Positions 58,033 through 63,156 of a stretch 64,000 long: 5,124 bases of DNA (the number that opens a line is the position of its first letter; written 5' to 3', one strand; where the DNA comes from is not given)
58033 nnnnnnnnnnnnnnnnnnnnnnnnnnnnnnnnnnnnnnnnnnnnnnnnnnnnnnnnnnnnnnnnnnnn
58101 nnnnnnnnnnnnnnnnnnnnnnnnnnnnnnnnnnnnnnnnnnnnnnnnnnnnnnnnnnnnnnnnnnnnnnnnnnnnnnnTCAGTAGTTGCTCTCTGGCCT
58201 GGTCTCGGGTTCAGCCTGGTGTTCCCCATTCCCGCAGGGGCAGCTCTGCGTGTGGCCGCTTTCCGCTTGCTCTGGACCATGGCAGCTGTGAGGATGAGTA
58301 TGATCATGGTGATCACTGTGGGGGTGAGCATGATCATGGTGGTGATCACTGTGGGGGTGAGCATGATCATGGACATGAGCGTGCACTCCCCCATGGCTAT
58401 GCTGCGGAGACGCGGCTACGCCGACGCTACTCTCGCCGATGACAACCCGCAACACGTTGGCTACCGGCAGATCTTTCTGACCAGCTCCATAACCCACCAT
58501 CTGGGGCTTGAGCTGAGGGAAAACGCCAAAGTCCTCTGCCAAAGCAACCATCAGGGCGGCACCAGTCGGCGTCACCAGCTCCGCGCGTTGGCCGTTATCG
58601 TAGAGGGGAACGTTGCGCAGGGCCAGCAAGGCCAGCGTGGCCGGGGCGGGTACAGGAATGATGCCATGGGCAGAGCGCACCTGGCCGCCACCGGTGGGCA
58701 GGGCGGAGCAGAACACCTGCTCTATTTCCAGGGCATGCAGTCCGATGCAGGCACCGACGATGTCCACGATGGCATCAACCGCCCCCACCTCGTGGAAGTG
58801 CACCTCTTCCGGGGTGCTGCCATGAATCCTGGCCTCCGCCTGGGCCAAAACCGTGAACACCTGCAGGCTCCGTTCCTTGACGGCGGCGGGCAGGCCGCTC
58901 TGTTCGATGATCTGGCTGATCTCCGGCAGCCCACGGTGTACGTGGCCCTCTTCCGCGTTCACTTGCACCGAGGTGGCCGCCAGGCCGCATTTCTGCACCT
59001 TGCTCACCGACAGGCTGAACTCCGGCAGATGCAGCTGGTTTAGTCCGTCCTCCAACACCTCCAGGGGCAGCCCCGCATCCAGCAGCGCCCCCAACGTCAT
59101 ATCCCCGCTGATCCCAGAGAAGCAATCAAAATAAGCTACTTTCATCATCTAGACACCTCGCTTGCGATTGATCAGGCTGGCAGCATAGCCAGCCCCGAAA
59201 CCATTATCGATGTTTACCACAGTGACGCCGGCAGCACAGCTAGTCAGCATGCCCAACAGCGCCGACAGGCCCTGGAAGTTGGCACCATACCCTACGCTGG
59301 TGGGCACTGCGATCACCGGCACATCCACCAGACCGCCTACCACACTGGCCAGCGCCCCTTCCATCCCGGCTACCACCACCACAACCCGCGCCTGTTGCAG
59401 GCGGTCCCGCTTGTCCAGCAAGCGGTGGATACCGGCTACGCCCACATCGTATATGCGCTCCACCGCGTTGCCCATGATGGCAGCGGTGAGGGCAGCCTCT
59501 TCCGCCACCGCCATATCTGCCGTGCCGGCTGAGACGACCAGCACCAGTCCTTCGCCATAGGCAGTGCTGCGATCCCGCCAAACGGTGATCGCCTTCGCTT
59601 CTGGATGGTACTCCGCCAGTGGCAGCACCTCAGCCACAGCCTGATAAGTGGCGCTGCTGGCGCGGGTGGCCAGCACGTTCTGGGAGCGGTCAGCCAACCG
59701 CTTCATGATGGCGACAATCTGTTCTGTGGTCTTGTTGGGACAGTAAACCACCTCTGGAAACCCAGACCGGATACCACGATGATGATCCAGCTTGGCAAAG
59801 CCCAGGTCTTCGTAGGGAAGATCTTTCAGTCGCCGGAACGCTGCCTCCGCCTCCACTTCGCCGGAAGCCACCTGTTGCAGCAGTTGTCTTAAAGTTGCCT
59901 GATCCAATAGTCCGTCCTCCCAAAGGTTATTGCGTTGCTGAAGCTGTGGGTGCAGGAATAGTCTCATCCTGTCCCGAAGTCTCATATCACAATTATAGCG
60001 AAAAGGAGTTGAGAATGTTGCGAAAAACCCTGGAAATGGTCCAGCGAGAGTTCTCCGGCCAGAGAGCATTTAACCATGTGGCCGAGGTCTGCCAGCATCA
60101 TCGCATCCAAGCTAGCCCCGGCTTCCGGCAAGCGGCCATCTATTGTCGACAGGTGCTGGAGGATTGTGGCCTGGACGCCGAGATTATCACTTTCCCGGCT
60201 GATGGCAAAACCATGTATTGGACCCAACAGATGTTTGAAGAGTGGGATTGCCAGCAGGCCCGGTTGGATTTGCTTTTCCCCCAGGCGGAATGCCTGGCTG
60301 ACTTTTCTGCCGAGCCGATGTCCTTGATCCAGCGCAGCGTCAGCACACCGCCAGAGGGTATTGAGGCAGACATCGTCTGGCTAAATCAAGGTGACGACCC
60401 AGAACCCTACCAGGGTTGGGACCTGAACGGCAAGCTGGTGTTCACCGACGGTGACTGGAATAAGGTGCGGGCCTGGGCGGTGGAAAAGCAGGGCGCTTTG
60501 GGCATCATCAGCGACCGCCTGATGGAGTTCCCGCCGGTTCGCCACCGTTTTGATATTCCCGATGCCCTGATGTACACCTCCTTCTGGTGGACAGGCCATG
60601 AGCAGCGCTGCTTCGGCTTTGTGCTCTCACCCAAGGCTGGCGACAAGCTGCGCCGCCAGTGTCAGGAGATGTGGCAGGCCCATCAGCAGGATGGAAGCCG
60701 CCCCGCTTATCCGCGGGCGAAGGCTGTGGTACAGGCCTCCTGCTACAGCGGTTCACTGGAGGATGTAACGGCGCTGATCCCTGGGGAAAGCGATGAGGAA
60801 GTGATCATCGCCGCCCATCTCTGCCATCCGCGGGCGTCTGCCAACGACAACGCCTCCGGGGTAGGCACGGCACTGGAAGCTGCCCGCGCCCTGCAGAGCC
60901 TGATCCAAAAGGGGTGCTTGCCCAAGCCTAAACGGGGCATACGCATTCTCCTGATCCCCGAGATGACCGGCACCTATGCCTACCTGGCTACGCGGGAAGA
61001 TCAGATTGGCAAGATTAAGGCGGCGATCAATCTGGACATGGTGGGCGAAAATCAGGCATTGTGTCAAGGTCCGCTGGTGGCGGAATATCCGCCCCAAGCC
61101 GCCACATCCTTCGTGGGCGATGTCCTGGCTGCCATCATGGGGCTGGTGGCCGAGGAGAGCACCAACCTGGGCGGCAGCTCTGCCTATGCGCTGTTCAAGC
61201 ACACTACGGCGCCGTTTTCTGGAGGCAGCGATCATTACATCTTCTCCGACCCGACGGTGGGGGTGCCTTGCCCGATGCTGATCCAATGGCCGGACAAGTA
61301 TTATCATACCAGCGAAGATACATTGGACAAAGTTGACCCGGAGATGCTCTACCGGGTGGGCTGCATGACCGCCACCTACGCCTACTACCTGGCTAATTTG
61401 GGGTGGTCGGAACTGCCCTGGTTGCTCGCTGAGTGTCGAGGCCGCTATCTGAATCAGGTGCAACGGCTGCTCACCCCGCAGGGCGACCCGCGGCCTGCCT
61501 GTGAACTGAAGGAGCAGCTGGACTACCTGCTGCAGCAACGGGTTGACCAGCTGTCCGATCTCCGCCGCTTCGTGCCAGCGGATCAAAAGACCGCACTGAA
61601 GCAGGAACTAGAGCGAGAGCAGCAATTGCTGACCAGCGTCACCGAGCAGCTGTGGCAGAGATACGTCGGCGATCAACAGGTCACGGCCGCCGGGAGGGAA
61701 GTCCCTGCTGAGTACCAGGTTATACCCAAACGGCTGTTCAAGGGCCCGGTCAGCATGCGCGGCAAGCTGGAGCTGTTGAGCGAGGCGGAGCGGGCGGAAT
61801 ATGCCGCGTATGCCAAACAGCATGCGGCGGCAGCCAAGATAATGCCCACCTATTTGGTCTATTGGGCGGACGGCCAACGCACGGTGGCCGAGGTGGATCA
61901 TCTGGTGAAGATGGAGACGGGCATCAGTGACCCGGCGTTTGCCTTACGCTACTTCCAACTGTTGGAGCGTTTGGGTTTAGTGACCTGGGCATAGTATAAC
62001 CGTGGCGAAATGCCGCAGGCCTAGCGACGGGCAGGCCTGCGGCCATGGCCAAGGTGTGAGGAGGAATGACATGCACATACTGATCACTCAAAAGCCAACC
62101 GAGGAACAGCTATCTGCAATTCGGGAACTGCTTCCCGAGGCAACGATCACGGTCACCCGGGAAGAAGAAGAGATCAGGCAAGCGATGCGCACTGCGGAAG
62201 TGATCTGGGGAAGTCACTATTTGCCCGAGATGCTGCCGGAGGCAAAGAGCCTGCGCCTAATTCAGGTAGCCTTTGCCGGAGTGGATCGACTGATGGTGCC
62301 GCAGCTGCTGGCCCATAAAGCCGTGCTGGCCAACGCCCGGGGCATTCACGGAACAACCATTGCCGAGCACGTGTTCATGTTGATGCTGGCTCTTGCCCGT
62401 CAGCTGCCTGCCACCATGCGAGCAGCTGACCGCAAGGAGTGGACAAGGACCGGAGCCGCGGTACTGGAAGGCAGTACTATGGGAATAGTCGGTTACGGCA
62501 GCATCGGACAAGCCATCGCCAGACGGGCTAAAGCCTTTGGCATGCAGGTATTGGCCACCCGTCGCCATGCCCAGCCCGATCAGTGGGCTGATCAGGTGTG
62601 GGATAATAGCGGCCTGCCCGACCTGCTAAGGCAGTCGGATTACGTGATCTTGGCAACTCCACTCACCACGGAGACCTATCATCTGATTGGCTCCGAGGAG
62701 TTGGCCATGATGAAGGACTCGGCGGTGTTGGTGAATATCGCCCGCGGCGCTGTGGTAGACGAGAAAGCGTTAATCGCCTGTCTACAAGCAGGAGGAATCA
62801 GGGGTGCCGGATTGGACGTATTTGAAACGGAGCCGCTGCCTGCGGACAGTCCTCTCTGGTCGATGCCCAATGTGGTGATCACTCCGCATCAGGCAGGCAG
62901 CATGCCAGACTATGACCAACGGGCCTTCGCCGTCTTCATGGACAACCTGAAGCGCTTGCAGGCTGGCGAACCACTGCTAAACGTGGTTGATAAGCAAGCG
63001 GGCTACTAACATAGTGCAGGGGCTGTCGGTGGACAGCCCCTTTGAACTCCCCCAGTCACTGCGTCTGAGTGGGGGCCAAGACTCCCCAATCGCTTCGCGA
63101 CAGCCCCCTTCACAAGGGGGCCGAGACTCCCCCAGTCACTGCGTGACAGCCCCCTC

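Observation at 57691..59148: larC interrupted by a single in-frame TGA inside a His-codon tandem repeat region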

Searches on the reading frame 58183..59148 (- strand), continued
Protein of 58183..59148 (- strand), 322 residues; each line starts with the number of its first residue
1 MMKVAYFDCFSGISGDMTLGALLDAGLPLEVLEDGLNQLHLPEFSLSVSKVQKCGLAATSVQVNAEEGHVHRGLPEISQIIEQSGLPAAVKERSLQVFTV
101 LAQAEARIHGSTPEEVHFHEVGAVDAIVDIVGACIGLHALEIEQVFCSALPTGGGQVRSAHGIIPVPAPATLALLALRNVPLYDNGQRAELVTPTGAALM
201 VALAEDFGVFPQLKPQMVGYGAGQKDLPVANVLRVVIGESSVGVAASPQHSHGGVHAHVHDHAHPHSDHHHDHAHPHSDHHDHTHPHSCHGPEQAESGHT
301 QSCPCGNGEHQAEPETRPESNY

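Call 79: list_cluster_members(proteins=[P0002, P0003, P0004, P0005, P0006, P0007, P0008, P0009, P0010, P0011])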
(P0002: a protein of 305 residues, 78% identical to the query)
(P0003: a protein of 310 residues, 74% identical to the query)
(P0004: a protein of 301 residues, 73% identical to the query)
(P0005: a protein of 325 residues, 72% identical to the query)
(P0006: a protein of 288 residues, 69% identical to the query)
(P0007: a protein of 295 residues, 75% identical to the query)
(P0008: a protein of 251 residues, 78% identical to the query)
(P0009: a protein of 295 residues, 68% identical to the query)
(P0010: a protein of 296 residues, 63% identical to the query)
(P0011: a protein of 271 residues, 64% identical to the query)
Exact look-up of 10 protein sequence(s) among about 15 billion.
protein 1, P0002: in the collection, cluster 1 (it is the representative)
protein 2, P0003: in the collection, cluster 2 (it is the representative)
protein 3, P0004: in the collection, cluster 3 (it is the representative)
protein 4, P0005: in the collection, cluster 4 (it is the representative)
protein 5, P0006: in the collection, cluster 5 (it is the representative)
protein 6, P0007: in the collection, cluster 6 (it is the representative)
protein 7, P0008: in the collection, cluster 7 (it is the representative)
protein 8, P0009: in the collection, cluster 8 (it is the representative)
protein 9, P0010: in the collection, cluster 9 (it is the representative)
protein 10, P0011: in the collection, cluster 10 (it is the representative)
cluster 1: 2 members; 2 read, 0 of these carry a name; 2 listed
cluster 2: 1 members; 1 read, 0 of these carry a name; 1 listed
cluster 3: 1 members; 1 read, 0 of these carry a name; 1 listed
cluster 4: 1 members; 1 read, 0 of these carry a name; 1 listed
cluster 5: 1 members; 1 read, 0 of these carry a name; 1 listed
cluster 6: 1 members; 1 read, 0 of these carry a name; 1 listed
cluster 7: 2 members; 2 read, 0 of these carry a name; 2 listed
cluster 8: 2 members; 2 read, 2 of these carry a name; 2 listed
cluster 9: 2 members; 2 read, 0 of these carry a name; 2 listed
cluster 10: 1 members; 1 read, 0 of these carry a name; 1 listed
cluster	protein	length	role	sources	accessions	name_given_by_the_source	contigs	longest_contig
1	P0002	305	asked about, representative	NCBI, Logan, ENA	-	-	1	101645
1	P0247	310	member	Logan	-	-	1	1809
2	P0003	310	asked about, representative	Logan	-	-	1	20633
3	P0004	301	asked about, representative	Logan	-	-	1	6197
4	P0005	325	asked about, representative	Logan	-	-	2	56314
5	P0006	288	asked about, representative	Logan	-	-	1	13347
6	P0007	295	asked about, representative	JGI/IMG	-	-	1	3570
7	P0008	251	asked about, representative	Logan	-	-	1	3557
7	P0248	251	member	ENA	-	-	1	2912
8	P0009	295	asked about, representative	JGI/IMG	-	uncharacterized protein (TIGR00299 family) protein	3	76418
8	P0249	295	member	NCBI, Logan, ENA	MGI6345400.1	MAG: nickel pincer cofactor biosynthesis protein LarC [Bacillota bacterium]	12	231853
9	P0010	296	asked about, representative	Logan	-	-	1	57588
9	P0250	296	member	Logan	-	-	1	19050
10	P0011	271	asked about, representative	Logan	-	-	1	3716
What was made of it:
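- No fused member exists in their 90% clusters (call 79).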

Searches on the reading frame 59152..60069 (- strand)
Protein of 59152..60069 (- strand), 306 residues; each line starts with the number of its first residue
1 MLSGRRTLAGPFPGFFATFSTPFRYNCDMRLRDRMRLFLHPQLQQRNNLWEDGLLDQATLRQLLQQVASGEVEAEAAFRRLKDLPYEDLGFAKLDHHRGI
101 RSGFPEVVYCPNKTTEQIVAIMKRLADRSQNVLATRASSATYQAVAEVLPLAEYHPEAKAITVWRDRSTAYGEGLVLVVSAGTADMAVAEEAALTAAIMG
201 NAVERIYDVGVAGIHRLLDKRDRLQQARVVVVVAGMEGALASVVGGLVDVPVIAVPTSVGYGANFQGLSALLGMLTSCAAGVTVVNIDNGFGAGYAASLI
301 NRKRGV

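Call 4: search_protein_families(library=pfam, proteins=[window:59152-60069:-])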
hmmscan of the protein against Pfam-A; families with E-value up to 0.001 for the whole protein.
window:59152-60069:- (306 aa): 1 family
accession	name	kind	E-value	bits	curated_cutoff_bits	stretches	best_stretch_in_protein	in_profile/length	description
PF00731.26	AIRC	-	2.6e-11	43.7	30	1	176-300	2-126/148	AIR carboxylase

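Call 74: search_protein_families(library=ncbifam, proteins=[window:59152-60069:-])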
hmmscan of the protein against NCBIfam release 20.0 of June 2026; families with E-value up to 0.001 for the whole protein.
window:59152-60069:- (306 aa): 2 families
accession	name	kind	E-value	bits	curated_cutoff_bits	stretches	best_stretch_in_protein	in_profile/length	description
NF033503.1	LarB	equivalog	2.1e-90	302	175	1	94-302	1-208/209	nickel pincer cofactor biosynthesis protein LarB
TIGR01162.1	purE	equivalog_domain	1.9e-05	24.2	149.6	1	181-298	6-123/156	5-(carboxyamino)imidazole ribonucleotide mutase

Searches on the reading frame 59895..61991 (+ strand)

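Call 67: search_protein_families(library=pfam, proteins=[window:59895-61991:+])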
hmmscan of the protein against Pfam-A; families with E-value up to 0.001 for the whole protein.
window:59895-61991:+ (699 aa): 2 families
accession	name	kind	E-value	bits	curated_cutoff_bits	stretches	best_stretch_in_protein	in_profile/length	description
PF16254.10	DUF4910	-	1.5e-21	76.8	26.6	1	198-388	50-149/247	Domain of unknown function (DUF4910)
PF04389.22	Peptidase_M28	-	6.1e-19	68.9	21.3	1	291-493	2-190/193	Peptidase family M28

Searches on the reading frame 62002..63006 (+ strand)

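Call 67: search_protein_families(library=pfam, proteins=[window:62002-63006:+])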
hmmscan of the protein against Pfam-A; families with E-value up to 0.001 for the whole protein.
window:62002-63006:+ (335 aa): 5 families
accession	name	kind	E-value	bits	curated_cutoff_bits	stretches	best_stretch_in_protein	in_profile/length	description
PF02826.25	2-Hacid_dh_C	-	1.2e-62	210.8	25.1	1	125-298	1-178/178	D-isomer specific 2-hydroxyacid dehydrogenase, NAD binding domain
PF00389.36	2-Hacid_dh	-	2e-07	31.2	24.6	1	26-329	1-133/134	D-isomer specific 2-hydroxyacid dehydrogenase, catalytic domain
PF03807.23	F420_oxidored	-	2.9e-06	28.2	21.6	1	160-222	2-70/94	NADP oxidoreductase coenzyme F420-dependent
PF00670.27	AdoHcyase_NAD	-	1.3e-05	25.8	27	1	148-248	14-111/162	S-adenosyl-L-homocysteine hydrolase, NAD binding domain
PF07991.19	KARI_N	-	0.00086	19.4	20.6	0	155-224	2-73/165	Acetohydroxy acid isomeroreductase, NADPH-binding domain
